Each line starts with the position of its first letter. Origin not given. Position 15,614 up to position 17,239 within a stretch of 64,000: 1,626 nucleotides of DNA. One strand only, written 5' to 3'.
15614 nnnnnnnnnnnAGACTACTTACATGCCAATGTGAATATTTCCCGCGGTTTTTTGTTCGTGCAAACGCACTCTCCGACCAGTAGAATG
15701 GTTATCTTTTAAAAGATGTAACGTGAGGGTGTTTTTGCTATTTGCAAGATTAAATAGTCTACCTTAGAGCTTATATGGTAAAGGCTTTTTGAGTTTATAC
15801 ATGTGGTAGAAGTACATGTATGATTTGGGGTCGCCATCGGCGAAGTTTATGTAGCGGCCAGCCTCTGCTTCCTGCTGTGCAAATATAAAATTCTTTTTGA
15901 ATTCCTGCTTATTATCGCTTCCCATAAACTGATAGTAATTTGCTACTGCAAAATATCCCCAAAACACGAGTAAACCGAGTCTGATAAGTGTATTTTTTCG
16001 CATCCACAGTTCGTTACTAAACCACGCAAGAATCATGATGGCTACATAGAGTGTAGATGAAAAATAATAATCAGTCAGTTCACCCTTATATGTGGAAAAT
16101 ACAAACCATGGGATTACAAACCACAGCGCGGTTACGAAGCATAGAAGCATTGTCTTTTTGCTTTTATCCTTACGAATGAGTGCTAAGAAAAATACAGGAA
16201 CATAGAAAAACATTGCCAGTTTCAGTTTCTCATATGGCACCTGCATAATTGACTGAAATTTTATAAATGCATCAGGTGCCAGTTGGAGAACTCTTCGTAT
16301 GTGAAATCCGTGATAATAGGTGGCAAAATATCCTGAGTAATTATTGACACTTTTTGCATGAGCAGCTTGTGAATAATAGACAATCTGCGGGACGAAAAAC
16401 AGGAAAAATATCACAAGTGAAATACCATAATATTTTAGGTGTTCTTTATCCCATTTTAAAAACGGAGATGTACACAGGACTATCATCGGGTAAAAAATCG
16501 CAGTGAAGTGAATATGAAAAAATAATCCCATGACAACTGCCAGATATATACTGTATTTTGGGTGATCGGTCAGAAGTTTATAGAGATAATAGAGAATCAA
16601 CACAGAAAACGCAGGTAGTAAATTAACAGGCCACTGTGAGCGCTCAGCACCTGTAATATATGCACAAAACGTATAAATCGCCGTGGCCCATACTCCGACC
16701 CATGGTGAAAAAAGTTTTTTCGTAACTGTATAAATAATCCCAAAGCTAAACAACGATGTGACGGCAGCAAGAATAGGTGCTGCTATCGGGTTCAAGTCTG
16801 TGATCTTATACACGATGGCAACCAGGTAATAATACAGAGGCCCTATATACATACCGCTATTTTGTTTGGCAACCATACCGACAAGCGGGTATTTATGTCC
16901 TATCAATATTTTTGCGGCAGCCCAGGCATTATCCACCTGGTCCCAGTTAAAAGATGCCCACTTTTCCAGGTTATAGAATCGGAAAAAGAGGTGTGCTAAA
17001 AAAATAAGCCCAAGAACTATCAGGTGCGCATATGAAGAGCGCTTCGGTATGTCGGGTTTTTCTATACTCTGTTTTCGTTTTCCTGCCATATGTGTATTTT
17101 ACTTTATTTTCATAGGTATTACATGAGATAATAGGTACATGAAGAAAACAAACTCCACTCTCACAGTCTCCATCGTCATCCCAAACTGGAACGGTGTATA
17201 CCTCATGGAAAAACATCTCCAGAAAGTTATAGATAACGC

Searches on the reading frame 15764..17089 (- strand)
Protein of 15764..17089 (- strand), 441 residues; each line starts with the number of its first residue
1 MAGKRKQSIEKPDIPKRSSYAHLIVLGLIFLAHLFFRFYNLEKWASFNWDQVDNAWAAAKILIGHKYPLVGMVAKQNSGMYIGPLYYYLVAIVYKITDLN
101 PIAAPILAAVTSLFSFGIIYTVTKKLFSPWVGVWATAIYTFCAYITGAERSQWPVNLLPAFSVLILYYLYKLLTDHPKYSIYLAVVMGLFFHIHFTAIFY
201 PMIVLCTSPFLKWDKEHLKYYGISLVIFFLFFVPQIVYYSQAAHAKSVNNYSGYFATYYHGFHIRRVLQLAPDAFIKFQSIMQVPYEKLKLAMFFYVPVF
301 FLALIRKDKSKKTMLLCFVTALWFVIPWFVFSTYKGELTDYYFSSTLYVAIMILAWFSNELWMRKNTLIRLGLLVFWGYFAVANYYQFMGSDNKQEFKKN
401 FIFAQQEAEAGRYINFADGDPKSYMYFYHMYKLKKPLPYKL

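Call 3: search_protein_families(library=pfam, proteins=[window:15764-17089:-], max_evalue=0.01)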
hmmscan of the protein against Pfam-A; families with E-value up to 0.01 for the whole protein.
window:15764-17089:- (441 aa): 1 family
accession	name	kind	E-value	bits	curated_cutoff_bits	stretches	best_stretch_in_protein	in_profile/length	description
PF13231.12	PMT_2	-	4.3e-10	40.5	26.1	1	84-237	4-159/160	Dolichyl-phosphate-mannose-protein mannosyltransferase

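Call 21: find_related_loci(query=window:15764-17089:-, collection=genome_contigs, flank=10000)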
Query window:15764-17089:- (441 aa) in genome_contigs; peptide patterns used: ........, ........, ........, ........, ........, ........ (x = any residue, [..] = any of these).
11 stretches matched a pattern; 5 encode a relative of the query (tblastn E <= 1e-3); 5 distinct loci.
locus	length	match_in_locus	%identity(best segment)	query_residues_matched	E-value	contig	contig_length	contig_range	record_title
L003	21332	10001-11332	81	1-441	0e+0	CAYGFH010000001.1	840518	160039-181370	MAG TPA_asm: uncultured Gammaproteobacteria bacterium isolate ERP113451_co1_294 genome assembly, contig: NODE_1_length_8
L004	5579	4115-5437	80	1-441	0e+0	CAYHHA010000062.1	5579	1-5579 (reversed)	MAG TPA_asm: uncultured Gammaproteobacteria bacterium isolate ERP119702_co3_129 genome assembly, contig: NODE_12501_leng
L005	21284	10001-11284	51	11-441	5e-140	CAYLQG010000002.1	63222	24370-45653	MAG TPA_asm: uncultured Gammaproteobacteria bacterium isolate binchicken_co54_478 genome assembly, contig: NODE_755_leng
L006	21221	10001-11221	44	24-441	4e-116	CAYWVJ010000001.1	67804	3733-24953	MAG TPA_asm: uncultured Gammaproteobacteria bacterium isolate SRP093762_co1_96 genome assembly, contig: NODE_257_length_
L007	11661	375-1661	40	2-427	3e-97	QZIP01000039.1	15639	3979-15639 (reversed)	MAG: Candidatus Parcubacteria bacterium isolate SURF_62 Ga0104751_1005437, whole genome shotgun sequence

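Call 31: search_protein_families(library=pfam, proteins=[L003:11332-11811:-, L006:11215-12081:-], max_evalue=0.01)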
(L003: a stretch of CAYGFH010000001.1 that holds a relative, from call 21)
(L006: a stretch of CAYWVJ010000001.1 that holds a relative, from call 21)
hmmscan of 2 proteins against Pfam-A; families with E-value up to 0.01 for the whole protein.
L003:11332-11811:- (159 aa): 0 families

L006:11215-12081:- (288 aa): 8 families
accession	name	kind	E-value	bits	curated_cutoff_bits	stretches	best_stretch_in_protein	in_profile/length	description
PF13489.12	Methyltransf_23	-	2.3e-25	89.6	27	1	76-228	12-162/164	Methyltransferase domain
PF08241.18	Methyltransf_11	-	4.9e-16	59.6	21.2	1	91-182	1-95/95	Methyltransferase domain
PF08242.18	Methyltransf_12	-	2.5e-13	51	30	1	91-179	1-97/98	Methyltransferase domain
PF13847.12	Methyltransf_31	-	5e-12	46.2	27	1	86-196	3-123/145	Methyltransferase domain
PF13649.12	Methyltransf_25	-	2.5e-11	44.5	27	1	91-178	2-97/97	Methyltransferase domain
PF02353.26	CMAS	-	0.00018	21.4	27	1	83-185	59-167/273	Mycolic acid cyclopropane synthetase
PF07757.19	AdoMet_MTase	-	0.0045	17.7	27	1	34-116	14-91/115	Predicted AdoMet-dependent methyltransferase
PF01135.25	PCMT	-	0.0085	16.3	20.3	0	39-197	31-186/210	Protein-L-isoaspartate(D-aspartate) O-methyltransferase (PCMT)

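Call 52: find_related_loci(query=window:15764-17089:-, collection=metagenome_contigs, flank=6000)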
Query window:15764-17089:- (441 aa) in metagenome_contigs; peptide patterns used: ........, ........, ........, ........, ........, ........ (x = any residue, [..] = any of these).
35 stretches matched a pattern; 6 encode a relative of the query (tblastn E <= 1e-3); 6 distinct loci.
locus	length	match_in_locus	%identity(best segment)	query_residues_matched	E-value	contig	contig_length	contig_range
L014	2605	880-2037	50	39-427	2e-123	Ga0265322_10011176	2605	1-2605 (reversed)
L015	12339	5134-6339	46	23-429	3e-109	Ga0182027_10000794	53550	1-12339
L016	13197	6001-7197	43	32-435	6e-98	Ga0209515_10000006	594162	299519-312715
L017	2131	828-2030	40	34-437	5e-93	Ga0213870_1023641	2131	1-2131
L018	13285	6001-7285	49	24-427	5e-82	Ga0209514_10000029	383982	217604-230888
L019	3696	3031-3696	46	37-260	1e-56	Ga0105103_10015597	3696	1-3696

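Call 66: find_homologous_proteins(query=window:15764-17089:-, max_evalue=1e-40)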
Query window:15764-17089:- (441 aa): 276 proteins with E <= 1e-40 among 5228 candidates; the best 120 are listed.
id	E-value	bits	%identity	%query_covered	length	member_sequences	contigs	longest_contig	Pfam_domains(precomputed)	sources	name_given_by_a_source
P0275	6.2e-296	1000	100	100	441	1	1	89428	PF13231.13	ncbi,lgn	-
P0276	3.5e-238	809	80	100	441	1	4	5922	PF13231.13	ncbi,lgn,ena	-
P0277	1.1e-237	808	80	100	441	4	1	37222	PF13231.13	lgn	-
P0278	9.7e-208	709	72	95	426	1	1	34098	PF13231.13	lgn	-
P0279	5.2e-181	621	63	100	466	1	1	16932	PF13231.13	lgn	-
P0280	4.5e-149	515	52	97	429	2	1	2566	PF14897.13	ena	-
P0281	1.0e-141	491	51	100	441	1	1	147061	PF13231.13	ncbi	-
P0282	1.1e-141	491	55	95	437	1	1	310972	PF13231.13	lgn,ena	-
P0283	7.1e-141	488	53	95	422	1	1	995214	PF13231.13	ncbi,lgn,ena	-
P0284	1.1e-139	485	52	95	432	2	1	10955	PF13231.13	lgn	-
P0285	2.3e-138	480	52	95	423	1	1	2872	PF13231.13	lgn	-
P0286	3.6e-138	480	52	94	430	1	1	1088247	PF13231.13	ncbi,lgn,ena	-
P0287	8.6e-138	478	52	95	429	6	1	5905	PF13231.13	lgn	-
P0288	1.7e-137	477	51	96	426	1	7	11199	PF13231.13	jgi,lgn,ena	-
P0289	3.2e-137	476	53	94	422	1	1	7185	PF13231.13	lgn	-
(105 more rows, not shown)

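Call 67: find_encoding_contigs(protein=P0277, flank=8000, max_places=2)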
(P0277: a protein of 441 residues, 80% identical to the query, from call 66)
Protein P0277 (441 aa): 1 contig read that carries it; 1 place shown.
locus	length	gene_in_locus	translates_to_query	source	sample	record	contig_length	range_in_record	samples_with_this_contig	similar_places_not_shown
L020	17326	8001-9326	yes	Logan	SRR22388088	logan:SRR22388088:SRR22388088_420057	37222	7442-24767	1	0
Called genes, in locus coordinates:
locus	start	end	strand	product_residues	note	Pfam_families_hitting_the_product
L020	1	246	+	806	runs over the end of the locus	PF09586:YfhO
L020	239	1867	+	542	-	PF09586:YfhO (faint)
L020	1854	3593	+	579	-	-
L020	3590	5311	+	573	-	PF13231:PMT_2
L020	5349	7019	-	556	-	PF02366:PMT (weak), PF13231:PMT_2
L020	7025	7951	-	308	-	PF13641:Glyco_tranf_2_3, PF00535:Glycos_transf_2, PF13632:Glyco_trans_2_3 (weak)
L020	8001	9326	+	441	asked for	PF13231:PMT_2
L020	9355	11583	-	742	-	PF09586:YfhO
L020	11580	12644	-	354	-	PF13439:Glyco_transf_4 (faint), PF00534:Glycos_transf_1, PF13692:Glyco_trans_1_4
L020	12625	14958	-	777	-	PF09586:YfhO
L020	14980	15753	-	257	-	PF00535:Glycos_transf_2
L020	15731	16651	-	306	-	PF00535:Glycos_transf_2, PF13641:Glyco_tranf_2_3, PF13632:Glyco_trans_2_3 (faint)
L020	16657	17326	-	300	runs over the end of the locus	PF00535:Glycos_transf_2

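Call 68: find_encoding_contigs(protein=P0278, flank=8000, max_places=2)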
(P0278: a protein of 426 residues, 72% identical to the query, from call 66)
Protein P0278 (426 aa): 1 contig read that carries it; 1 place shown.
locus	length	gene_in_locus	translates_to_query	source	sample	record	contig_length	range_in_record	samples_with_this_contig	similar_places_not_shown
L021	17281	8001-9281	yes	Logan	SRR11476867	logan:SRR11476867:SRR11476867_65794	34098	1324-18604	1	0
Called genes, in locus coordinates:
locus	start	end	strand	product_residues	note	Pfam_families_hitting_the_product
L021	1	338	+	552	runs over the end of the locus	?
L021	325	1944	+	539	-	PF10131:PTPS_related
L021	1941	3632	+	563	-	PF13231:PMT_2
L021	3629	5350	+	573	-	PF13231:PMT_2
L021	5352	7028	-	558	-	PF02366:PMT, PF13231:PMT_2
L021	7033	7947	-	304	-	PF00535:Glycos_transf_2, PF13641:Glyco_tranf_2_3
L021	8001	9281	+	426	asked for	PF13231:PMT_2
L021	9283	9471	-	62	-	-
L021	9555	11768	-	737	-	PF09586:YfhO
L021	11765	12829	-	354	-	PF00534:Glycos_transf_1, PF13692:Glyco_trans_1_4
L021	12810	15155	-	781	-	PF09586:YfhO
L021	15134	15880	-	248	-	PF00535:Glycos_transf_2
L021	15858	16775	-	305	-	PF00535:Glycos_transf_2, PF13641:Glyco_tranf_2_3, PF13632:Glyco_trans_2_3 (faint)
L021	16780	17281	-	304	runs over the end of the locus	PF00535:Glycos_transf_2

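Call 69: find_encoding_contigs(protein=P0279, flank=8000, max_places=2)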
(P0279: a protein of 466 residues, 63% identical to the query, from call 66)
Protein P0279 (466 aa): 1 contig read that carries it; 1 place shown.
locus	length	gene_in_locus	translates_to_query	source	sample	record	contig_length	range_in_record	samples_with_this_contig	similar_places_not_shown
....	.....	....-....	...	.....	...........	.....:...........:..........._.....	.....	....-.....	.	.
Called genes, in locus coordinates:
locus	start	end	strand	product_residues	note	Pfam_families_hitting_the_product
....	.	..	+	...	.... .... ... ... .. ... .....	?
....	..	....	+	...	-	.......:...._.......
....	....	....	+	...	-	-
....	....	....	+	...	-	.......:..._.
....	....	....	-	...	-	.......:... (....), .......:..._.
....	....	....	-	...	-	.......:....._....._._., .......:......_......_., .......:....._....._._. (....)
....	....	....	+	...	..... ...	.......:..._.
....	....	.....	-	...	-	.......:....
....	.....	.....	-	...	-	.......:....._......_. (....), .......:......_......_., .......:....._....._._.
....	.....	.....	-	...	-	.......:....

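Call 92: search_protein_families(library=phrogs, proteins=[L003:11332-11811:-, L021:9283-9471:-], max_evalue=0.01)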
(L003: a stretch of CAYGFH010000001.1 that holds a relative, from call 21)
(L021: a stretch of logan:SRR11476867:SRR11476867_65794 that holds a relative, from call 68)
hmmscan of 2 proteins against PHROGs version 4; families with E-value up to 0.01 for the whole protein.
L003:11332-11811:- (159 aa): 0 families

L021:9283-9471:- (62 aa): 0 families
